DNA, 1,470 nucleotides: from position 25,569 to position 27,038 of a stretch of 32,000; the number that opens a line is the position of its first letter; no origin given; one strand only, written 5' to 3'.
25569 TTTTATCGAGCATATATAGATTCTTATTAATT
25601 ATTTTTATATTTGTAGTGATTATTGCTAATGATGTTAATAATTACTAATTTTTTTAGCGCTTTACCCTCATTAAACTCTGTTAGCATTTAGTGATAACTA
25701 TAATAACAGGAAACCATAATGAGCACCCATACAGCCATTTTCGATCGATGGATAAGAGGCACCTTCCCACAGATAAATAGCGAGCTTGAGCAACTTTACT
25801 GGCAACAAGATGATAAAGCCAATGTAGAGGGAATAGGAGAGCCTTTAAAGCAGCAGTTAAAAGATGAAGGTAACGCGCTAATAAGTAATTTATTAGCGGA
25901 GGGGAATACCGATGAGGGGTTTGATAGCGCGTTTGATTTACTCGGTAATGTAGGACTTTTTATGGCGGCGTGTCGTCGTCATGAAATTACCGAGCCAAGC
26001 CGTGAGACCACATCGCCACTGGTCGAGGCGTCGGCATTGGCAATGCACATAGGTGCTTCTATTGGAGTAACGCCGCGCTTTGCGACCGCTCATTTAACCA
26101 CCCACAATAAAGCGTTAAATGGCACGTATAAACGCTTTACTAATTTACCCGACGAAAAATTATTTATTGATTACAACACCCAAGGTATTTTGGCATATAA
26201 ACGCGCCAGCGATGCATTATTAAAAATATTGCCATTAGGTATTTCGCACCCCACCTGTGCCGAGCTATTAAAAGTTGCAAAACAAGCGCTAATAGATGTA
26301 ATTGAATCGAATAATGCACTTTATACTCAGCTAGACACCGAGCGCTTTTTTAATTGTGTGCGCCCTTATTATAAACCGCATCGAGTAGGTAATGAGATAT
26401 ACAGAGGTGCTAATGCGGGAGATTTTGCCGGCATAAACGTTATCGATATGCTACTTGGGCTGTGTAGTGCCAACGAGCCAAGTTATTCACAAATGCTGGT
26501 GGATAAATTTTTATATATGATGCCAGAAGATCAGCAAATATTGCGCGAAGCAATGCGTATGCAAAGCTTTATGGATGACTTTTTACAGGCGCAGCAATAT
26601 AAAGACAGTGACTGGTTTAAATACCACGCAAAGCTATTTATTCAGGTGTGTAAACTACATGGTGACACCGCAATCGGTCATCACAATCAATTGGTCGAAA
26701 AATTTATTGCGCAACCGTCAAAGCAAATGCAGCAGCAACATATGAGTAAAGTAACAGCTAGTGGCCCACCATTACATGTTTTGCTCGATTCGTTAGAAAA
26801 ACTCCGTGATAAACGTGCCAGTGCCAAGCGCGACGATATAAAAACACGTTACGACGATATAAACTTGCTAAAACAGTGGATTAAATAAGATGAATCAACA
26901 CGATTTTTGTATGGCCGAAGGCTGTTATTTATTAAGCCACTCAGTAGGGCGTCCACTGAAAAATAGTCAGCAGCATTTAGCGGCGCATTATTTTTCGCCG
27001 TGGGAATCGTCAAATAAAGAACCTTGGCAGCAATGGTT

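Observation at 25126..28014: Candidate non-canonical kynurenine-type pathway: Lrp/AsnC regulator divergent from an IDO/PrnB-like haem protein + kynureninase-like enzyme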

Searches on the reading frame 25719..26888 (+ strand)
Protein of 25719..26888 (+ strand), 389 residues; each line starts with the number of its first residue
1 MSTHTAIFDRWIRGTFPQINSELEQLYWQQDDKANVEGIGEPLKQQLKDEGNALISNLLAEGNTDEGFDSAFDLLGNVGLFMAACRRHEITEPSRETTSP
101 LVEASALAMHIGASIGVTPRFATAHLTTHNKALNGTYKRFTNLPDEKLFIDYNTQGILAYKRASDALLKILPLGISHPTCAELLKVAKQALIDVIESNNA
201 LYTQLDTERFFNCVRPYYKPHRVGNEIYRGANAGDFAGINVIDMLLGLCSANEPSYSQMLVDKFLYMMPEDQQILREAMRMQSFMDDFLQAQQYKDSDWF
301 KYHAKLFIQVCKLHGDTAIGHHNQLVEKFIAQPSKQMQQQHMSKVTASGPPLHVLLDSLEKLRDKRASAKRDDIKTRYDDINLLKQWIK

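Call 3: search_protein_families(library=pfam, proteins=[window:25719-26888:+], max_evalue=1)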
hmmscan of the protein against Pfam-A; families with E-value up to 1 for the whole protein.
window:25719-26888:+ (389 aa): 2 families
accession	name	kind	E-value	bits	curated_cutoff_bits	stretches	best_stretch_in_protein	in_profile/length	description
PF08933.16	PrnB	-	1.3e-209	696.2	27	1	3-387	2-386/387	Monodechloroaminopyrrolnitrin synthase PrnB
PF18931.5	DUF5680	-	0.2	12.5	25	1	270-326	39-94/104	Domain of unknown function (DUF5680)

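Call 4: search_protein_families(library=ncbifam, proteins=[window:25719-26888:+], max_evalue=1)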
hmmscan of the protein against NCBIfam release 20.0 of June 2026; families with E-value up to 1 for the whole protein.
window:25719-26888:+ (389 aa): 1 family
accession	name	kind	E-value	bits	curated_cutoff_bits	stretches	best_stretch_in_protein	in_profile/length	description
NF005267.0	PRK06770.1-3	subfamily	0.11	12.5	168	1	6-34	111-139/170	hypothetical protein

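Call 5: search_solved_structures(query=window:25719-26888:+, max_evalue=1, show_alignments=3)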
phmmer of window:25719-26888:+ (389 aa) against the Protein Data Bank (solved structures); distinct sequences matched with E-value up to 1: 4.
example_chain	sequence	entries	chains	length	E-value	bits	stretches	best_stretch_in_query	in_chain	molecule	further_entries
2nwb_A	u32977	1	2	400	4.6e-193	644.6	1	4-386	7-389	Conserved domain protein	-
1zee_A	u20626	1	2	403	4.7e-193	644.5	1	4-386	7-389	hypothetical protein SO4414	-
2v7i_A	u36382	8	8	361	1.2e-10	44.3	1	67-273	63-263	PRNB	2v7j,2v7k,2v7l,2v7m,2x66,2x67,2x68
9dfg_A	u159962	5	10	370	4e-08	36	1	111-281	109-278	PrnB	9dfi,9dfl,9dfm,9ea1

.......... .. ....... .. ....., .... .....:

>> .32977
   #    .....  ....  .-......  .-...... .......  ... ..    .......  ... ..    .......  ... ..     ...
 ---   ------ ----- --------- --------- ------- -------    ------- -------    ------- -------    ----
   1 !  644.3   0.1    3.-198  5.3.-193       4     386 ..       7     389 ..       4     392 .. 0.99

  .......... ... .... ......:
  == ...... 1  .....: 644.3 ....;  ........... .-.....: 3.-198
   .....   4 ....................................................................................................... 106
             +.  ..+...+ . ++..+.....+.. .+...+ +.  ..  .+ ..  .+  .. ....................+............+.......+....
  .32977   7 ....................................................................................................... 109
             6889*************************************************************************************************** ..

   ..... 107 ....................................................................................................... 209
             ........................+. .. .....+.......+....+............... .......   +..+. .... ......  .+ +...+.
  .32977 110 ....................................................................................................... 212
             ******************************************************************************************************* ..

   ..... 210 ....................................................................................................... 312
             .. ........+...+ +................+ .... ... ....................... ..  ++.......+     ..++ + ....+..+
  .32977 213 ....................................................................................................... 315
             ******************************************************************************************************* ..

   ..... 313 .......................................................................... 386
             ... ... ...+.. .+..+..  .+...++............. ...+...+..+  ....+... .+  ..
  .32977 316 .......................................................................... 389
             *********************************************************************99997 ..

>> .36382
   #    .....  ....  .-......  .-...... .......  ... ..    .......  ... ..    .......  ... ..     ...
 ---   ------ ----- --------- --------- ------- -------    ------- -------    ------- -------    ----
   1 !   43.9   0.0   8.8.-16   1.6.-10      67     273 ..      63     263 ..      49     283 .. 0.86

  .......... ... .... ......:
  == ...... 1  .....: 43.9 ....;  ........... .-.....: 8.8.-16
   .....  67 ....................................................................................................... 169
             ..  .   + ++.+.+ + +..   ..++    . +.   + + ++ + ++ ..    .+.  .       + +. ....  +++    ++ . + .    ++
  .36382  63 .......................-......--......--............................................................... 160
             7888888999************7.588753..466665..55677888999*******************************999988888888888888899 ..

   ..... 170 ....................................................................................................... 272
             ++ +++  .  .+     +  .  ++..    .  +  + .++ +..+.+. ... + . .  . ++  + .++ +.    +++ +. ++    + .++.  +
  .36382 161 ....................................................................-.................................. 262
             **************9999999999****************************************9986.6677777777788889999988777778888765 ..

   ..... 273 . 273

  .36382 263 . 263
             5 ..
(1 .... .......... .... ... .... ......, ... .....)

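Call 16: find_homologous_proteins(query=window:25719-26888:+, max_evalue=0.00001)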
Query window:25719-26888:+ (389 aa): 4745 proteins with E <= 0.00001 among 7422 candidates; the best 120 are listed.
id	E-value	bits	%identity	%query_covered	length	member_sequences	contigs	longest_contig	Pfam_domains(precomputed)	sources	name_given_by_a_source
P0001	6.3e-239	810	91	100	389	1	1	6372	PF08933.17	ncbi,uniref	ncbi:monodechloroaminopyrrolnitrin synthase PrnB family protein [Pseudoalteromonas sp.]|uniref:PrnB 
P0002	8.8e-239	810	91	100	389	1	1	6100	PF08933.17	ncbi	-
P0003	6.1e-238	807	89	100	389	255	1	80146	PF08933.17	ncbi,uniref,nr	ncbi:PrnB family protein [Pseudoalteromonas sp. SWXJZ10B]|uniref:PrnB family protein n=1 Tax=Pseudoa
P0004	2.6e-234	795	88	100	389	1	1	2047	PF08933.17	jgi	-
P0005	1.2e-232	790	88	100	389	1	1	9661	PF08933.17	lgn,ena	-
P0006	1.2e-232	790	88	100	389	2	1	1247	PF08933.17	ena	-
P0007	1.4e-232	790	88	100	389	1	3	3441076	PF08933.17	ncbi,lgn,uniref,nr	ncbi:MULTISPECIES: PrnB family protein [Pseudoalteromonas]|uniref:PrnB family protein n=1 Tax=Pseudo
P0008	1.7e-232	789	88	100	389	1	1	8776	PF08933.17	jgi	-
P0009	4.9e-232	788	89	100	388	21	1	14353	PF08933.17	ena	-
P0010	3.4e-231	785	89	100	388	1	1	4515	PF08933.17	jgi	-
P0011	4.8e-228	775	86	100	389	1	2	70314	PF08933.17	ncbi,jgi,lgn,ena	-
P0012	1.3e-227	773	86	100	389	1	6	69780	PF08933.17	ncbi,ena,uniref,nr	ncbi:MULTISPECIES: monodechloroaminopyrrolnitrin synthase PrnB family protein [unclassified Pseudoal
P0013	1.3e-227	773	85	100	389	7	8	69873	PF08933.17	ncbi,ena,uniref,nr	ncbi:DUF1864 family protein [Pseudoalteromonas sp. CR1]|uniref:PrnB family protein n=1 Tax=Pseudoalt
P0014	1.4e-227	773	87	100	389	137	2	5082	PF08933.17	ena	-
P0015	1.8e-227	773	86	100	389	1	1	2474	PF08933.17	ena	-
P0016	2.4e-227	772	87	100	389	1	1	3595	PF08933.17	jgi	jgi:hypothetical protein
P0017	2.4e-227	772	87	100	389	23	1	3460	PF08933.17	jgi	jgi:hypothetical protein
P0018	8.8e-227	770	86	100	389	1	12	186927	PF08933.17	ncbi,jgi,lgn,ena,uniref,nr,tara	ncbi:PrnB family protein [Pseudoalteromonas sp. H71]|uniref:PrnB family protein n=1 Tax=Pseudoaltero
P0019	1.6e-223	760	87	100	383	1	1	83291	PF08933.17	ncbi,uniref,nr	ncbi:DUF1864 family protein [Pseudoalteromonas carrageenovora]|uniref:PrnB family protein n=1 Tax=Ps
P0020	9.3e-223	757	85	100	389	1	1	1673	PF08933.17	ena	-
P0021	2.6e-222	756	84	100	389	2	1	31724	PF08933.17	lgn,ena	-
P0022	6.5e-218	741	83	100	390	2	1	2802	PF08933.17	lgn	-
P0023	8.8e-215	731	82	100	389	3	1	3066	PF08933.17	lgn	-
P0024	9.4e-215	731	83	100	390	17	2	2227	PF08933.17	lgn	-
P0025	2.4e-213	726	81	100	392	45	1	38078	PF08933.17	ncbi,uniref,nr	ncbi:DUF1864 family protein [Pseudoalteromonas sp. NEC-BIFX-2020_015]|uniref:PrnB family protein n=1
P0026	5.6e-213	725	81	100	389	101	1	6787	PF08933.17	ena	-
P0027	1.0e-212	724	81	100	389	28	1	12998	PF08933.17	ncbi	-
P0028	1.1e-212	724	82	100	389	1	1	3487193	PF08933.17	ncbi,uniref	ncbi:monodechloroaminopyrrolnitrin synthase PrnB family protein [Pseudoalteromonas mariniglutinosa]|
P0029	3.7e-212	722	81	100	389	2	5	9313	PF08933.17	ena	-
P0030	2.5e-211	720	80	100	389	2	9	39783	PF08933.17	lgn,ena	-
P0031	3.1e-205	700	91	85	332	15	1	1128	PF08933.17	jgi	jgi:hypothetical protein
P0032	1.4e-196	671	78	98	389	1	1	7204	PF08933.17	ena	-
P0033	2.3e-193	660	75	99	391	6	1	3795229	PF08933.17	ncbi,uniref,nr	ncbi:PrnB family protein [Thalassotalea sp. PS06]|uniref:PrnB family protein n=1 Tax=Thalassotalea s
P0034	2.3e-192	657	74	100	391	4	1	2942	PF08933.17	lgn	-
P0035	3.9e-192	656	75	99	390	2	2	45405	PF08933.17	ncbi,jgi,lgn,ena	-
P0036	8.7e-192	655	74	100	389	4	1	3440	PF08933.17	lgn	-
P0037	4.2e-191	653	74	100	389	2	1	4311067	PF08933.17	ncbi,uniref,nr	ncbi:DUF1864 family protein [Thalassotalea nanhaiensis]|uniref:DUF1864 family protein n=1 Tax=Thalas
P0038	8.6e-191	652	74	99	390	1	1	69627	PF08933.17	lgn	-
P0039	8.9e-191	652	74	99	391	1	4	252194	PF08933.17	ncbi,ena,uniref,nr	ncbi:monodechloroaminopyrrolnitrin synthase PrnB family protein [uncultured Paraglaciecola sp.]|unir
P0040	9.2e-191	652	75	99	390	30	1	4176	PF08933.17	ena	-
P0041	9.5e-191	652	74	99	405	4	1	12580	PF08933.17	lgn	-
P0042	1.5e-190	651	73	100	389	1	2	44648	PF08933.17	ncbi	-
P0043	2.6e-190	650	74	99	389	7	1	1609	PF08933.17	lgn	-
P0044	4.2e-190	650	74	99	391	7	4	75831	PF08933.17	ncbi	ncbi:MAG: hypothetical protein ACI97K_001374 [Glaciecola sp.]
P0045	7.3e-190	649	73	99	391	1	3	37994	PF08933.17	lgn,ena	-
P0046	7.7e-190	649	74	99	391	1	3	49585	PF08933.17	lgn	-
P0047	9.2e-190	649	74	99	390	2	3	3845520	PF08933.17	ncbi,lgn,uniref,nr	ncbi:PrnB family protein [Pseudoalteromonas phenolica]|uniref:Indoleamine 2,3-dioxygenase n=1 Tax=Ps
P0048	9.2e-190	649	73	100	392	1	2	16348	PF08933.17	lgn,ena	-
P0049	1.3e-189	648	74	99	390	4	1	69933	PF08933.17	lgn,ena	-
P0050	2.0e-189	647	74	99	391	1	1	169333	PF08933.17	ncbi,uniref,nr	ncbi:PrnB family protein [Shewanella kaireitica]|uniref:PrnB family protein n=1 Tax=Shewanella kaire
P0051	2.5e-189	647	73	99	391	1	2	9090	PF08933.17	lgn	-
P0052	2.8e-189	647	74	99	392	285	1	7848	PF08933.17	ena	-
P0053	3.4e-189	647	74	99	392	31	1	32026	PF08933.17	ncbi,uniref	ncbi:PrnB family protein [Shewanella putrefaciens]|uniref:PrnB family protein n=1 Tax=Shewanella put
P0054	4.6e-189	646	74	99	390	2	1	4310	PF08933.17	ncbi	-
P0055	9.4e-189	645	73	99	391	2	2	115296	PF08933.17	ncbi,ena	-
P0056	1.2e-188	645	74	99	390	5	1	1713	PF08933.17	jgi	jgi:hypothetical protein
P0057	1.4e-188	645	74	99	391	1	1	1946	PF08933.17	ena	-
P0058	1.5e-188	645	73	99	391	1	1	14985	PF08933.17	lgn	-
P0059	1.8e-188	644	73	99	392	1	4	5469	PF08933.17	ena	-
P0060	1.9e-188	644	74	99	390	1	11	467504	PF08933.17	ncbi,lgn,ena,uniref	ncbi:monodechloroaminopyrrolnitrin synthase PrnB family protein [Pseudoalteromonas sp. BZB3]|uniref:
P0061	2.7e-188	644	74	99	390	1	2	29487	PF08933.17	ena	-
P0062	3.1e-188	644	74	99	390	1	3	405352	PF08933.17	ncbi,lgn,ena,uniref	ncbi:monodechloroaminopyrrolnitrin synthase PrnB family protein [Pseudoalteromonas sp. MTN2-4]|unire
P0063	3.1e-188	644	73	99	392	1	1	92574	PF08933.17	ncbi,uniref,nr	ncbi:DUF1864 family protein [Shewanella profunda]|uniref:PrnB family protein n=1 Tax=Shewanella prof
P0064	3.5e-188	643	72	99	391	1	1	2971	PF08933.17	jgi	jgi:hypothetical protein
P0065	4.2e-188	643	73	99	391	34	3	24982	PF08933.17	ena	-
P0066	4.8e-188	643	74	99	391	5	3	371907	PF08933.17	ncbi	ncbi:PrnB family protein [Shewanella sp. 0m-4]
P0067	7.0e-188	642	74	99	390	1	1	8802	PF08933.17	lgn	-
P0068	7.1e-188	642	74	99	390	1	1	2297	PF08933.17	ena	-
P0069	7.2e-188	642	74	99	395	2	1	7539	PF08933.17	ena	-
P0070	7.6e-188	642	72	99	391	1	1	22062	PF08933.17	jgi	jgi:hypothetical protein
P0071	7.8e-188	642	72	100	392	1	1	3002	PF08933.17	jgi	jgi:hypothetical protein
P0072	1.2e-187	642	74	99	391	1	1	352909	PF08933.17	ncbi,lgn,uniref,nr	ncbi:DUF1864 family protein [Vibrio sp. Of7-15]|uniref:PrnB family protein n=1 Tax=Vibrio sp. Of7-15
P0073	1.3e-187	642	71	100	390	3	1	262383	PF08933.17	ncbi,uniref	ncbi:PrnB family protein [Pseudoalteromonas sp. SSDWG2]|uniref:PrnB family protein n=1 Tax=Pseudoalt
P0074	1.4e-187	641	73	99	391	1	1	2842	PF08933.17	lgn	-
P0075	1.5e-187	641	73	99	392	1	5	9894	PF08933.17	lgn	-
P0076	1.6e-187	641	72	99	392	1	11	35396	PF08933.17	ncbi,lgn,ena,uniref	ncbi:MAG: PrnB family protein [Shewanella sp.]|uniref:PrnB family protein n=1 Tax=Shewanella sp. Tax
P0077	1.6e-187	641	73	99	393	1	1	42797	PF08933.17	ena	-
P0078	1.6e-187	641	72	99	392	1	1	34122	PF08933.17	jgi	-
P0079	1.9e-187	641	72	99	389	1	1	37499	PF08933.17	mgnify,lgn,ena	mgnify:CR=1 FL=1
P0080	2.0e-187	641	73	100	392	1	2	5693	PF08933.17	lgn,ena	-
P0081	2.6e-187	641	72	100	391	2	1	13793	PF08933.17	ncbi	-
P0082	3.5e-187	640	72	100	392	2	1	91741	PF08933.17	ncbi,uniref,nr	ncbi:DUF1864 family protein [Shewanella sp. AS16]|uniref:PrnB family protein n=1 Tax=Shewanella sp. 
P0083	5.7e-187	639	72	99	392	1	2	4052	PF08933.17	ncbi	ncbi:MAG: PrnB family protein [Shewanella sp.]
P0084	5.8e-187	639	72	100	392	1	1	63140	PF08933.17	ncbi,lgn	-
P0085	1.4e-186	638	72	99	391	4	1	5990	PF08933.17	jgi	-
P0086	1.4e-186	638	71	100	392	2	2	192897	PF08933.17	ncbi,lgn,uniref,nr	ncbi:PrnB family protein [Shewanella colwelliana]|uniref:Tryptophan 2,3-dioxygenase KynA n=1 Tax=She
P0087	1.5e-186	638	72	99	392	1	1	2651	PF08933.17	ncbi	ncbi:MAG: PrnB family protein [Shewanella sp.]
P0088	1.6e-186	638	73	99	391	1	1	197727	PF08933.17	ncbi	ncbi:PrnB family protein [Shewanella sp. 125m-7]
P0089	1.8e-186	638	72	99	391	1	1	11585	PF08933.17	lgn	-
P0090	1.9e-186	638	72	99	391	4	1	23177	PF08933.17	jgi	-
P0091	2.4e-186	637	73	99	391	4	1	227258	PF08933.17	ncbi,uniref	ncbi:monodechloroaminopyrrolnitrin synthase PrnB family protein [Shewanella sp. 10N.261.52.F9]|unire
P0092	3.4e-186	637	73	99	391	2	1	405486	PF08933.17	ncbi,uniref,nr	ncbi:monodechloroaminopyrrolnitrin synthase PrnB family protein [uncultured Shewanella sp.]|uniref:P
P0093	5.2e-186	636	72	99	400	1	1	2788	PF08933.17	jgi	jgi:hypothetical protein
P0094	5.3e-186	636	72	99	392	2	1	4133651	PF08933.17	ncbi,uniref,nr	ncbi:PrnB family protein [Shewanella acanthi]|uniref:PrnB family protein n=1 Tax=Shewanella acanthi 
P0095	7.1e-186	636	70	99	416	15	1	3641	PF08933.17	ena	-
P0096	7.7e-186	636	73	99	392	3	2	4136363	PF08933.17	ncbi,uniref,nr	ncbi:PrnB family protein [Shewanella cyperi]|uniref:DUF1864 family protein n=1 Tax=Shewanella cyperi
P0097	9.5e-186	635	73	99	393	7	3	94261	PF08933.17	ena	-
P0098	1.3e-185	635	73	99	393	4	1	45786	PF08933.17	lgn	-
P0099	2.7e-185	634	73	99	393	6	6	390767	PF08933.17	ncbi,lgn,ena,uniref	ncbi:PrnB family protein [Pseudoalteromonas 'SMAR']|uniref:PrnB family protein n=1 Tax=Pseudoalterom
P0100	2.7e-185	634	73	99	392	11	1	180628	PF08933.17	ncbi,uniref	ncbi:PrnB family protein [Shewanella baltica]|uniref:PrnB family protein n=1 Tax=Shewanella baltica 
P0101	3.5e-185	634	72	99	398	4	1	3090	PF08933.17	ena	-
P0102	4.5e-185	633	73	100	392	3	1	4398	PF08933.17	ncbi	ncbi:MAG: PrnB family protein [Shewanella sp.]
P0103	4.9e-185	633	71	99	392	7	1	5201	PF08933.17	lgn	-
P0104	1.2e-184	632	70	99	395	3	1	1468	PF08933.17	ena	-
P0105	1.9e-184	631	72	100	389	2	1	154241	PF08933.17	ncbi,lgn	ncbi:monodechloroaminopyrrolnitrin synthase PrnB family protein [Colwelliaceae bacterium BS250]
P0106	2.3e-184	631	73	99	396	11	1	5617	PF08933.17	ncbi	-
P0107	2.3e-184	631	70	100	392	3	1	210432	PF08933.17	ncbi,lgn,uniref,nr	ncbi:tryptophan 2,3-dioxygenase [Shewanella colwelliana]|uniref:Tryptophan 2,3-dioxygenase n=1 Tax=S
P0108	2.8e-184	631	73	99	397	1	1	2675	PF08933.17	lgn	-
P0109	3.2e-184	630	71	99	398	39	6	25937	PF08933.17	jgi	jgi:hypothetical protein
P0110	3.7e-184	630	73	99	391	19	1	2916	PF08933.17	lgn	-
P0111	6.1e-184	629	72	99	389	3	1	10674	PF08933.17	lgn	-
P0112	7.1e-184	629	72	99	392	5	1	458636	PF08933.17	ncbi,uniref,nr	ncbi:DUF1864 family protein [Shewanella sp. JM162201]|uniref:DUF1864 family protein n=1 Tax=Shewanel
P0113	7.9e-184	629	71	99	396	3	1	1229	PF08933.17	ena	-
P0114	1.2e-183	628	72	99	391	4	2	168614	PF08933.17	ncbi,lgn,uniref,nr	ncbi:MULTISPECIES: monodechloroaminopyrrolnitrin synthase PrnB family protein [unclassified Shewanel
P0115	1.5e-183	628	72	99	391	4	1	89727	PF08933.17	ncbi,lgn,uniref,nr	ncbi:monodechloroaminopyrrolnitrin synthase PrnB family protein [Shewanella sp. MBTL60-007]|uniref:P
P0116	2.6e-183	627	72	99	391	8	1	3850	PF08933.17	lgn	-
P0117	4.8e-183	626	71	99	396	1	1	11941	PF08933.17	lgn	-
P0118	5.2e-183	626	72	99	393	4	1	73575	PF08933.17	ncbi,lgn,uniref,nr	ncbi:PrnB family protein [Shewanella waksmanii]|uniref:PrnB family protein n=1 Tax=Shewanella waksma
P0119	5.6e-183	626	71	99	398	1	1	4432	PF08933.17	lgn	-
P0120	6.5e-183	626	71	100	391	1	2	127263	PF08933.17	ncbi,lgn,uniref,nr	ncbi:tryptophan 2,3-dioxygenase KynA [Shewanella sairae]|uniref:Tryptophan 2,3-dioxygenase KynA n=1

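Call 23: find_related_loci(query=A1, collection=genome_contigs, flank=8000)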
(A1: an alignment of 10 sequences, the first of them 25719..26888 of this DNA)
Query A1 (389 aa) in genome_contigs; peptide patterns used: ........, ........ (x = any residue, [..] = any of these).
316 stretches matched a pattern; 269 encode a relative of the query (tblastn E <= 1e-3); the best 80 are kept; 80 distinct loci.
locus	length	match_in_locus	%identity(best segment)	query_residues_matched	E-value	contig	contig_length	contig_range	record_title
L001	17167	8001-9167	90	1-389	0e+0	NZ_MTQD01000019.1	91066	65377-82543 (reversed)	Pseudoalteromonas sp. EB27 19_length_91066_cov_103.107_ID_7555, whole genome shotgun sequence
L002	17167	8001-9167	90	1-389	0e+0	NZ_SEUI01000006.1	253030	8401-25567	Pseudoalteromonas sp. FUC4 scaffold6.1, whole genome shotgun sequence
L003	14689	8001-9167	90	1-389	0e+0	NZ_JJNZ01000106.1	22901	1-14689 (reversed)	Pseudoalteromonas fuliginea strain KMM 216 contig0107, whole genome shotgun sequence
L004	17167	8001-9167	90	1-389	0e+0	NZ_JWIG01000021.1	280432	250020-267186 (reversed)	Pseudoalteromonas distincta strain ATCC 700518 C21, whole genome shotgun sequence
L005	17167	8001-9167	90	1-389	0e+0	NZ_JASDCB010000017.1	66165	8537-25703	Pseudoalteromonas sp. APC 3691 18491_6B_NODE_17, whole genome shotgun sequence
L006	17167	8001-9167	90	1-389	0e+0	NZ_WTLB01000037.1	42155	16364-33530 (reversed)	Pseudoalteromonas sp. Z1A8 Scaffold37, whole genome shotgun sequence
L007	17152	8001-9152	90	6-389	0e+0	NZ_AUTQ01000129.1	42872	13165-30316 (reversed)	Pseudoalteromonas sp. TB64 ctg129, whole genome shotgun sequence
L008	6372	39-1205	91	1-389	0e+0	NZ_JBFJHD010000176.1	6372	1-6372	MAG: Pseudoalteromonas sp. isolate Mix_sand16.2022.02.G.44 k141_2052787_length_6372_cov_17.6567, whole genome shotgun se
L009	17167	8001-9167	86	1-389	0e+0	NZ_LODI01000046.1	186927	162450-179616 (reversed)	Pseudoalteromonas sp. H71 scaffold_7.8, whole genome shotgun sequence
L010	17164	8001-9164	85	1-388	0e+0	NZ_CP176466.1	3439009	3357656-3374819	Pseudoalteromonas sp. RW-H-Ap-1 chromosome 1, complete sequence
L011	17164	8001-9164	82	1-388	0e+0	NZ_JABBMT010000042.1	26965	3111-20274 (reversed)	Pseudoalteromonas arctica strain NEC-BIFX-2020_0012 NODE_42_length_26965_cov_70.746479, whole genome shotgun sequence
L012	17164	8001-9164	82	1-388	0e+0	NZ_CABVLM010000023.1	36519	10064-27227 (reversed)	Pseudoalteromonas rhizosphaerae strain RA15, whole genome shotgun sequence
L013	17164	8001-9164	82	1-388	0e+0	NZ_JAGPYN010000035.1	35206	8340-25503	Pseudoalteromonas ostreae strain hOe-66 1836600035, whole genome shotgun sequence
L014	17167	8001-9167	81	1-389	0e+0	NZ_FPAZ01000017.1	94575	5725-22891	Pseudoalteromonas lipolytica strain CGMCC 1.8499, whole genome shotgun sequence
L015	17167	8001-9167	80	1-389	0e+0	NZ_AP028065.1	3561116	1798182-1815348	Pseudoalteromonas apostichopi strain FE4 chromosome 1, complete sequence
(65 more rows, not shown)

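Call 33: search_protein_representatives(protein=window:25719-26888:+)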
Query: 389 residues. Proteins with E-value up to 0.001 (for the whole library): 333; up to 1e-10: 186; up to 1e-30: 75. The best 150 are listed.
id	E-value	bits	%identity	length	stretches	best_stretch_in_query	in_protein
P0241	6.8e-176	601.3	68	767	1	3-386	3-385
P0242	1.7e-143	494.7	70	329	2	1-245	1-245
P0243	6.9e-138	476.2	53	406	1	5-385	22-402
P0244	1.4e-132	458.7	54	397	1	2-386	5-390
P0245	1.1e-111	389.9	49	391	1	7-384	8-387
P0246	1.3e-109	383.2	49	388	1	1-386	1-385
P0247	1.6e-106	373.0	46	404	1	8-388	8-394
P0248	1.4e-103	363.3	57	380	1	1-290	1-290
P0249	1.6e-98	346.6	45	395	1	7-385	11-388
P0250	4.5e-97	341.9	56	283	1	109-386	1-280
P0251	4.0e-96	338.8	43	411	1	7-386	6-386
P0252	6.3e-94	331.5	55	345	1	39-331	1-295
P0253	1.1e-80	288.0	57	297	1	5-233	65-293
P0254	1.8e-79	283.9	88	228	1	116-261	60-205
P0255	2.2e-75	270.5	49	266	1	127-385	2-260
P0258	1.3e-70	254.8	36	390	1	7-384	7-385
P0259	3.4e-69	250.2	38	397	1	8-369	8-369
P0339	1.1e-24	103.7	32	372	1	8-338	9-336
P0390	1.2e-14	70.6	26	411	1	7-343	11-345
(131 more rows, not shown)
